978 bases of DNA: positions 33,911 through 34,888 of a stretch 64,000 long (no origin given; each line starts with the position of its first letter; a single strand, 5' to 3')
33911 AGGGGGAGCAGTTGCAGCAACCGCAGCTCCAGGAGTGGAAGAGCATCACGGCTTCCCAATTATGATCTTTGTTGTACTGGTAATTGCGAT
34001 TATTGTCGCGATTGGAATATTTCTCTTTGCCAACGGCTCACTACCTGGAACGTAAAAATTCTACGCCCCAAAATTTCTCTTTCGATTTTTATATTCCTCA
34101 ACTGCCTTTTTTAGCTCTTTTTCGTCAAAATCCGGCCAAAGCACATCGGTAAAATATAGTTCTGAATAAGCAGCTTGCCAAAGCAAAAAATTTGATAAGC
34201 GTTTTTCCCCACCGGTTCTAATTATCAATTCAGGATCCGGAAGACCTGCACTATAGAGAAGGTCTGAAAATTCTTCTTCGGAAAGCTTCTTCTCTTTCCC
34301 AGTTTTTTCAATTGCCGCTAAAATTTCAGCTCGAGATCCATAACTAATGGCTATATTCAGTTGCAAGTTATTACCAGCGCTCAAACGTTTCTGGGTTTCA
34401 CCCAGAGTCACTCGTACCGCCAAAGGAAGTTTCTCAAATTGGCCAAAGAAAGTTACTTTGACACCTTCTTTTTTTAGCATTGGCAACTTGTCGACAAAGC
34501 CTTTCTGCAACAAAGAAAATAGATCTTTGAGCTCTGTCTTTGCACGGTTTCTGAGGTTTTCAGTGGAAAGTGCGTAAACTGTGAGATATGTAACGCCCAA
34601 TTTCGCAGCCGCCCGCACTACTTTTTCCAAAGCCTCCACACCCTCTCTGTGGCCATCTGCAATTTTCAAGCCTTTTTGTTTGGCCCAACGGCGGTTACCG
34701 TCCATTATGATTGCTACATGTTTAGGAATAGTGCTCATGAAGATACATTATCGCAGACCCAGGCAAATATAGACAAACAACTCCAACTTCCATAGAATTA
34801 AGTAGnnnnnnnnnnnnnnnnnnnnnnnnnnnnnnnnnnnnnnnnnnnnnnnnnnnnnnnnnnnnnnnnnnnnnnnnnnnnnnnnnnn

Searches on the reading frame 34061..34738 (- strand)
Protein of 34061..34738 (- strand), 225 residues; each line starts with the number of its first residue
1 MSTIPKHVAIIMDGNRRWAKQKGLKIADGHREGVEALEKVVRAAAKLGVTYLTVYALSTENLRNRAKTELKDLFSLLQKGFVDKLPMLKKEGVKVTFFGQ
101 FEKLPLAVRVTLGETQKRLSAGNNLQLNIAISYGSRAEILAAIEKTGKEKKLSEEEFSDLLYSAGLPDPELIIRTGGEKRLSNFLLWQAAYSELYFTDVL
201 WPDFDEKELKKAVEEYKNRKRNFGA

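Call 8: search_protein_families(library=pfam, proteins=[window:34061-34738:-], max_evalue=0.001)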
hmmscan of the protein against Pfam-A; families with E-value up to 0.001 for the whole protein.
window:34061-34738:- (225 aa): 1 family
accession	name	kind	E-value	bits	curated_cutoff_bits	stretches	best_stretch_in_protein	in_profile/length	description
PF01255.24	Prenyltransf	-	7.2e-76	255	27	1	11-224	1-219/219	Putative undecaprenyl diphosphate synthase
